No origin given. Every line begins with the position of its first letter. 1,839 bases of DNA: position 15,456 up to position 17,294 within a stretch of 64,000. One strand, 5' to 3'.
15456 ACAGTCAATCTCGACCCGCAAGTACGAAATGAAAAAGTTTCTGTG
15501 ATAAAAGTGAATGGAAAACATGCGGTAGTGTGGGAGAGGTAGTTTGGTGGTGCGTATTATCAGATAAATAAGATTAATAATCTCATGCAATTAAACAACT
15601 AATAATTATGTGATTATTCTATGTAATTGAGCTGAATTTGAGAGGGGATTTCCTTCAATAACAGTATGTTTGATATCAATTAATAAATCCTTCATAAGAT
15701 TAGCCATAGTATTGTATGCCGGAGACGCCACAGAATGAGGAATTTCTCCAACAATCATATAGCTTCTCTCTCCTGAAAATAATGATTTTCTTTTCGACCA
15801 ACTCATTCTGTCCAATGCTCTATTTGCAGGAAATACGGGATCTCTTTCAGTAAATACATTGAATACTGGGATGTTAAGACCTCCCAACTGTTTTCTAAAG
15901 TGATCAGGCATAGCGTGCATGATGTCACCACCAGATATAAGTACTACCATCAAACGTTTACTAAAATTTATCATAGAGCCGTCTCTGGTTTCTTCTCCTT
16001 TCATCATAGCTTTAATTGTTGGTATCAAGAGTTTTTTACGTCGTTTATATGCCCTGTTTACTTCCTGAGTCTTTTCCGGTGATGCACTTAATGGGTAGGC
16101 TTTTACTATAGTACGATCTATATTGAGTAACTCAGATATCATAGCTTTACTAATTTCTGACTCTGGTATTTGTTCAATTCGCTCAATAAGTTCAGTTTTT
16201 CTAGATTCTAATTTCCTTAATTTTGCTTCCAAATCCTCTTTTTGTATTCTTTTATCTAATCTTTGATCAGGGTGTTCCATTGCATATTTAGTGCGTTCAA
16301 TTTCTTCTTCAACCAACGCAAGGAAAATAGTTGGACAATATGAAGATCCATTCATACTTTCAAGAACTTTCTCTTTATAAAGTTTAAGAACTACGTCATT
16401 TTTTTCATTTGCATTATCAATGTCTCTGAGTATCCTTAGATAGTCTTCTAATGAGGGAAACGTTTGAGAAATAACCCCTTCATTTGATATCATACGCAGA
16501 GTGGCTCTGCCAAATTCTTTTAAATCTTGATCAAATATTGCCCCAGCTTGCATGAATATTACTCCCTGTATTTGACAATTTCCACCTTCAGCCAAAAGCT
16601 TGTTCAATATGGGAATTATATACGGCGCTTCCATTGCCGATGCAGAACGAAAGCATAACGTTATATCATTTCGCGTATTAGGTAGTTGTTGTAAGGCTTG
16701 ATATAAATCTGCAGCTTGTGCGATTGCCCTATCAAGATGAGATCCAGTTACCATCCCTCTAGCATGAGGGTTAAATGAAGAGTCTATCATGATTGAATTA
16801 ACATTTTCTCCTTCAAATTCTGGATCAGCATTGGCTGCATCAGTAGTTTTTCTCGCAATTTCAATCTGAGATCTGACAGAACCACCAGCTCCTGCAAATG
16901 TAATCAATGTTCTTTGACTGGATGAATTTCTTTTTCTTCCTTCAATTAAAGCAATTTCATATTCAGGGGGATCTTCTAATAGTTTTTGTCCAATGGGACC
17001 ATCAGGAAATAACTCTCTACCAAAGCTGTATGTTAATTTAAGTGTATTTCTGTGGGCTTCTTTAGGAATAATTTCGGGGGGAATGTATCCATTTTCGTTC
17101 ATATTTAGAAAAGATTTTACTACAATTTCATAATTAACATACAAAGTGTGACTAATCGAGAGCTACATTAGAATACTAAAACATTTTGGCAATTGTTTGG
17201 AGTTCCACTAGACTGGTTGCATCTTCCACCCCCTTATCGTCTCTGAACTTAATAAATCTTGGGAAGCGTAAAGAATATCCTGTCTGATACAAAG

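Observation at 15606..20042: Tightly coupled operon: Fic AMPylator, ATP-dependent DNA ligase, and an orphan 512-aa protein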

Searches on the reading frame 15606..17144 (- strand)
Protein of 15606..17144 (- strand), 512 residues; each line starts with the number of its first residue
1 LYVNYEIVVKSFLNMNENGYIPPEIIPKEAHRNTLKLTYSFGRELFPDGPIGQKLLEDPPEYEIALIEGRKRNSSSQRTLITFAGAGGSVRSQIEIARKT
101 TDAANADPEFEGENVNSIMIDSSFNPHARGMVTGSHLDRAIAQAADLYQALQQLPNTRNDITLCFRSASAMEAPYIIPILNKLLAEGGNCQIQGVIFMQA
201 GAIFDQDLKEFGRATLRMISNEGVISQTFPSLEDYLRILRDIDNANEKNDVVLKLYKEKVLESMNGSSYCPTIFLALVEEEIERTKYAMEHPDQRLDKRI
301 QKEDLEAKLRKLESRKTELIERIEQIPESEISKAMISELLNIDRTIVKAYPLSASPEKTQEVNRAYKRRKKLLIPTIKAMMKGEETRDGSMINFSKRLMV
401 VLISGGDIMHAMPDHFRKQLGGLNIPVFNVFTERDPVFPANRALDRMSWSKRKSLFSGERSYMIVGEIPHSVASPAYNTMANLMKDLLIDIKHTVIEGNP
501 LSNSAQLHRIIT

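Call 3: search_protein_families(library=pfam, proteins=[window:15606-17144:-], max_evalue=0.01)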
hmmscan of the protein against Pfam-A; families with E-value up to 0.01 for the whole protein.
window:15606-17144:- (512 aa): 0 families

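Call 4: search_protein_families(library=ncbifam, proteins=[window:15606-17144:-], max_evalue=0.01)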
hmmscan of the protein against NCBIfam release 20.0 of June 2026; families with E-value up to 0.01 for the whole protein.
window:15606-17144:- (512 aa): 1 family
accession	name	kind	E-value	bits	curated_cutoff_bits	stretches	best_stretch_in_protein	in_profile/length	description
TIGR03185.1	DNA_S_dndD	equivalog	0.0075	14.8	245.85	0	238-402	332-492/650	DNA sulfur modification protein DndD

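Call 8: find_homologous_proteins(query=window:15606-17144:-, max_evalue=0.001)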
Query window:15606-17144:- (512 aa): 1 proteins with E <= 0.001 among 8000 candidates.
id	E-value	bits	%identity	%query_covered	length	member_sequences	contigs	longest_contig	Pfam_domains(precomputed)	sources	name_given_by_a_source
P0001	0.0e+0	1103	100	97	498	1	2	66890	-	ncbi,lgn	-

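Call 11: search_solved_structures(query=window:15606-17102:-, max_evalue=10)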
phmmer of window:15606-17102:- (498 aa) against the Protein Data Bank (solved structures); distinct sequences matched with E-value up to 10: 0.

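Call 12: search_protein_families(library=padloc, proteins=[window:15606-17102:-], max_evalue=1)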
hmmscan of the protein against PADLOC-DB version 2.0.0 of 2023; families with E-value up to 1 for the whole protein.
window:15606-17102:- (498 aa): 1 family
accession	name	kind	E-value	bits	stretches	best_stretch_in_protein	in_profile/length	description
PDLC04074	SIR2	-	0.032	11.4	1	275-326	65-116/357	-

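Call 27: search_protein_representatives(protein=window:15606-17102:-)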
Query: 498 residues. Proteins with E-value up to 0.001 (for the whole library): 25; up to 1e-10: 9; up to 1e-30: 2. The best 25 are listed.
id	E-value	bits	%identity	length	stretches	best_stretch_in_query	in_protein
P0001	0.0e+00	1103.2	100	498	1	1-498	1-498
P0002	2.2e-76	274.0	39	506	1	43-479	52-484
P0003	6.2e-27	111.0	31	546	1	65-486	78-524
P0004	6.9e-18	81.2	29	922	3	54-235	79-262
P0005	4.5e-15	71.9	31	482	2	103-292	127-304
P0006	2.3e-14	69.6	29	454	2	42-246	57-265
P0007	1.6e-13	66.8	32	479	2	40-237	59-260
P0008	1.2e-12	63.9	27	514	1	118-480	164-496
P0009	6.0e-12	61.6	28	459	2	43-240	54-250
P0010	1.2e-10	57.3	26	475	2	30-239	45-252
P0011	8.8e-09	51.2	29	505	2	59-238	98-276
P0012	5.6e-08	48.5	31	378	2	263-448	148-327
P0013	1.3e-07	47.3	27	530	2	26-197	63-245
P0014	4.6e-07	45.5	25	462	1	38-300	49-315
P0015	1.2e-06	44.1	29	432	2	42-245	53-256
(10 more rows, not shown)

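Call 30: search_protein_families(library=pfam, alignment_id=A2, max_evalue=0.01)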
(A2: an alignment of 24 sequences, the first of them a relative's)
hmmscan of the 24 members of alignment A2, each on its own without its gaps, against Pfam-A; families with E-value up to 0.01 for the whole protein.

A. member 1, P0001 (498 aa): 0 families

B. families by the number of members that match (of 24 scanned): 10 families
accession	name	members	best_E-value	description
PF00561.26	Abhydrolase_1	9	9.2e-06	alpha/beta hydrolase fold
PF12697.13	Abhydrolase_6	4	4.5e-05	Alpha/beta hydrolase family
PF12146.15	Hydrolase_4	3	0.0016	Serine aminopeptidase, S33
PF07819.20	PGAP1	1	2e-05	PGAP1-like alpha/beta domain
PF12695.13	Abhydrolase_5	1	0.0039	Alpha/beta hydrolase family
PF08839.17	CDT1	1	0.0051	DNA replication factor CDT1 like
PF06028.17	DUF915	1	0.0077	Alpha/beta hydrolase of unknown function (DUF915)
PF14253.11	AbiH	1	0.008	Bacteriophage abortive infection AbiH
PF06821.19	Ser_hydrolase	1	0.008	Serine hydrolase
PF02450.21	LCAT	1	0.0087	Lecithin:cholesterol acyltransferase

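Call 31: find_homologous_proteins(query=A2, max_evalue=0.001)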
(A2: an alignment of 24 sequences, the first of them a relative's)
Query A2 (24 sequences) (498 aa, profile of the alignment): 1 proteins with E <= 0.001 among 8000 candidates.
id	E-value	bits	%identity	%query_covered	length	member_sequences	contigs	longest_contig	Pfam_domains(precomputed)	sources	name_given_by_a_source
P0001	1.4e-107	379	100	100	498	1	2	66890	-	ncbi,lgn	-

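Call 33: search_solved_structures(query=A2, max_evalue=1)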
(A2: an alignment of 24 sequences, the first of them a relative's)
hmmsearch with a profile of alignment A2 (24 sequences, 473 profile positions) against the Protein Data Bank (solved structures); distinct sequences matched with E-value up to 1: 24.
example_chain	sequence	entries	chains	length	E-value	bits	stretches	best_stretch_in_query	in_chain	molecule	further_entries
9pjb_A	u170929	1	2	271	0.003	19.6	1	356-394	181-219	MHETase MHT043-5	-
3pf8_A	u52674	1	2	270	0.023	16.7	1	150-183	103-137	Cinnamoyl esterase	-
6z1p_BK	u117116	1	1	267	0.023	16.7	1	142-184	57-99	mS79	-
10bv_A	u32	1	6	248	0.075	15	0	154-179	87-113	Chlorogenic acid esterase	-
8slj_A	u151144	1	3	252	0.077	14.9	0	154-179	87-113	Alpha/beta hydrolase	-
8skm_A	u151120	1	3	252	0.079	14.9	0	154-179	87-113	Chlorogenic acid esterase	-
3bf8_A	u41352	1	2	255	0.12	14.3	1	131-177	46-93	Esterase YbfF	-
1vkh_A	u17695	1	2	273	0.15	14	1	104-188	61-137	putative serine hydrolase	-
3llc_A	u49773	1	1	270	0.21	13.5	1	163-219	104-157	Putative hydrolase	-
1w52_X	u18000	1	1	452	0.23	13.4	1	51-178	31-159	PANCREATIC LIPASE RELATED PROTEIN 2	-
9k8e_A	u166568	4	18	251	0.3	13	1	261-341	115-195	Cage-t32-Zn1-HEHE-35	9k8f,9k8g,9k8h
5jd6_A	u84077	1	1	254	0.3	13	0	319-390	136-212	MGS-MChE2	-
7xrh_A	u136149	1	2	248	0.31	13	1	151-179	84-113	Cinnamoyl esterase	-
7wwh_A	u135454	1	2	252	0.31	13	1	139-177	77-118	Alpha/beta hydrolase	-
8vea_A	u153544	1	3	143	0.36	12.7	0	245-302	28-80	Designed helical oligomer sg266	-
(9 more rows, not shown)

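Call 46: predict_structure(alignment_id=A2)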
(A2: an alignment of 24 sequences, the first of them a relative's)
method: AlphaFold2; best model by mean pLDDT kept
length: 498 residues; sequences in the alignment: 24
mean_pLDDT: 87.5   pTM: 0.87
mean pLDDT of the five models: 87.5, 85.6, 85.3, 84.6, 83.3
residues with pLDDT >= 90: 310; 70-90: 143; 50-70: 25; < 50: 20
segments of 3 or more residues with pLDDT < 50: 1-8, 441-443, 486-492
pLDDT, mean of each block of 10 residues (from residue 1): 44 78 95 86 88 87 95 92 96 94 94 82 93 92 91 94 96 90 93 92 92 93 94 92 89 88 96 93 88 97 96 93 98 91 94 97 92 82 79 86 88 90 90 67 58 84 89 91 60 51
secondary structure, 60 per line:
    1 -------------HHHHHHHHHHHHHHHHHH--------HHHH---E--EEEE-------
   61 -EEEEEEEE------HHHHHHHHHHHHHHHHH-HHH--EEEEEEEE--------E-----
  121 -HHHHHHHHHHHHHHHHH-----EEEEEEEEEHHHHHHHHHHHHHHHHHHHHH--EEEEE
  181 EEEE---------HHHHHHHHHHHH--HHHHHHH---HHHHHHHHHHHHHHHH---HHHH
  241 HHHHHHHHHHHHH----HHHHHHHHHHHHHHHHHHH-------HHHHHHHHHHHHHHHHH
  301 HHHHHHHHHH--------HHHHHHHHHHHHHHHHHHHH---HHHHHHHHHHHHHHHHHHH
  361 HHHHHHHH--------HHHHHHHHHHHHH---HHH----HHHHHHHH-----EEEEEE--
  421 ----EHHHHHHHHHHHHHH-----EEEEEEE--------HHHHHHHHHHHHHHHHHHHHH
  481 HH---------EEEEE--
elements in order: H14-31 H40-43 E50-53 E62-69 H76-92 E99-106 H122-138 E144-152 H153-173 E176-184 H194-205 H208-214 H218-233 H237-253 H258-276 H284-310 H319-338 H342-368 H377-389 H400-407 E413-418 H426-439 E445-451 H460-482 E492-496

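Call 49: fold_search(model_id=the predicted structure, library=pdb)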
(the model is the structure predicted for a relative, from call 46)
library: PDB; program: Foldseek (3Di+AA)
matches with E <= 10: 796; with E <= 0.001: 45
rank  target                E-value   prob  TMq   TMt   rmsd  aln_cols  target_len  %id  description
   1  1u2e_D                3.8e-05  1.00  0.32  0.50  14.1       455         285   10  Crystal Structure of the C-C bond hydrolase MhpC (released 2005-02-15)
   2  4qla_A                4.0e-05  1.00  0.30  0.34  19.3       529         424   10  Crystal structure of juvenile hormone epoxide hydrolase from the silkworm Bombyx mori (released 2014-09-03)
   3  7dq9_A                5.1e-05  1.00  0.34  0.58  12.1       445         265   11  Crystal structure of a type-A feruloyl esterase from gut Alistipes shahii (released 2021-12-22)
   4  1hkh_A                5.6e-05  1.00  0.32  0.52  10.5       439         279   10  unligated gamma lactamase from an Aureobacterium species (released 2004-03-30)
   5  4uhc                  8.0e-05  1.00  0.31  0.50  12.3       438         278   11  Structural studies of a thermophilic esterase from Thermogutta terrifontis (Native) (released 2015-06-10)
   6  4opm_A                8.4e-05  1.00  0.33  0.50  15.8       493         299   11  Crystal structure of a putative lipase (lip1) from Acinetobacter baumannii AYE at 1.70 A resolution (released 2014-02-19)
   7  4uhh                  1.1e-04  1.00  0.28  0.47  12.7       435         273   11  Structural studies of a thermophilic esterase from Thermogutta terrifontis (cacodylate complex) (released 2015-06-10)
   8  4uhd                  1.2e-04  1.00  0.30  0.49  11.2       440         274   10  Structural studies of a thermophilic esterase from Thermogutta terrifontis (acetate bound) (released 2015-06-10)
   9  7dq9_C                1.5e-04  1.00  0.33  0.58  12.1       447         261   10  Crystal structure of a type-A feruloyl esterase from gut Alistipes shahii (released 2021-12-22)
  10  1a8q                  1.5e-04  1.00  0.31  0.50  14.5       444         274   12  BROMOPEROXIDASE A1 (released 1998-06-17)
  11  5a62                  1.7e-04  1.00  0.32  0.53  12.0       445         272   11  Hydrolytic potential of the ammonia-oxidizing Thaumarchaeon Nitrososphaera gargenis - crystal structure and activity pro (released 2016-07-06)
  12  3lcr_A                1.8e-04  1.00  0.23  0.38  12.2       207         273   12  Thioesterase from Tautomycetin Biosynthhetic Pathway (released 2010-08-18)
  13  4lyd                  2.3e-04  1.00  0.32  0.53  10.8       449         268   10  Crystal structure of the S105A mutant of a C-C hydrolase, DxnB2 from Sphingomonas wittichii RW1 (released 2013-09-18)
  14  4ns4                  2.3e-04  1.00  0.31  0.50  13.2       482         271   10  Crystal structure of cold-active estarase from Psychrobacter cryohalolentis K5T (released 2015-01-07)
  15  1iup                  2.4e-04  1.00  0.34  0.58  10.0       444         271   10  meta-Cleavage product hydrolase from Pseudomonas fluorescens IP01 (CumD) S103A mutant complexed with isobutyrates (released 2002-09-18)
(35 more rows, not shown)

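Call 50: find_encoding_contigs(protein=P0002, flank=6000, max_places=4)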
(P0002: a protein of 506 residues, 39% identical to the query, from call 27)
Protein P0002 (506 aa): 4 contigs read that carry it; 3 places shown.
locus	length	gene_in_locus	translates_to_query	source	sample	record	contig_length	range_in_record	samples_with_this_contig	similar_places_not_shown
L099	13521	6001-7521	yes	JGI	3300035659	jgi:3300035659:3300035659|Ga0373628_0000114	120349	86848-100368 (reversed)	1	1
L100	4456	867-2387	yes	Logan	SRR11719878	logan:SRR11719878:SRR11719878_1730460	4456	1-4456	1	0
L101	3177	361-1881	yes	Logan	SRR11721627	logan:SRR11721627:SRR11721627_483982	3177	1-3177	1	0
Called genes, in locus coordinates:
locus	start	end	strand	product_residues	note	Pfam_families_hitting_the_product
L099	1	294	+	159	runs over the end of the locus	PF14584:DUF4446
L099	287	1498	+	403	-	PF11258:DUF3048, PF17479:DUF3048_C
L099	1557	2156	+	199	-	-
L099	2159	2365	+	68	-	PF04014:MazE_antitoxin (weak)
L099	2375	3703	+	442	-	PF21760:SecD_1st, PF22599:SecDF_P1_head, PF02355:SecD_SecF_C, PF03176:MMPL (faint)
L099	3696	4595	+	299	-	PF02355:SecD_SecF_C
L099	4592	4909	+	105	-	PF20221:DUF6580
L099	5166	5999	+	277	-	-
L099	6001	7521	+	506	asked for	-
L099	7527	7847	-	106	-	-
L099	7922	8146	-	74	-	PF12838:Fer4_7 (faint), PF12797:Fer4_2 (weak), PF00037:Fer4 (weak), PF12837:Fer4_6 (weak), PF13237:Fer4_10 (weak), PF13370:Fer4_13, PF13459:Fer4_15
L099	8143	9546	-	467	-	PF01743:PolyA_pol, PF12627:PolyA_pol_RNAbd, PF01966:HD, PF13735:tRNA_NucTran2_2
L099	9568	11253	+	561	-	PF01368:DHH, PF02272:DHHA1, PF17768:RecJ_OB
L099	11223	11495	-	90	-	-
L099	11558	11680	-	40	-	-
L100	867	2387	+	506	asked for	-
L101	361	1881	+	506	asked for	-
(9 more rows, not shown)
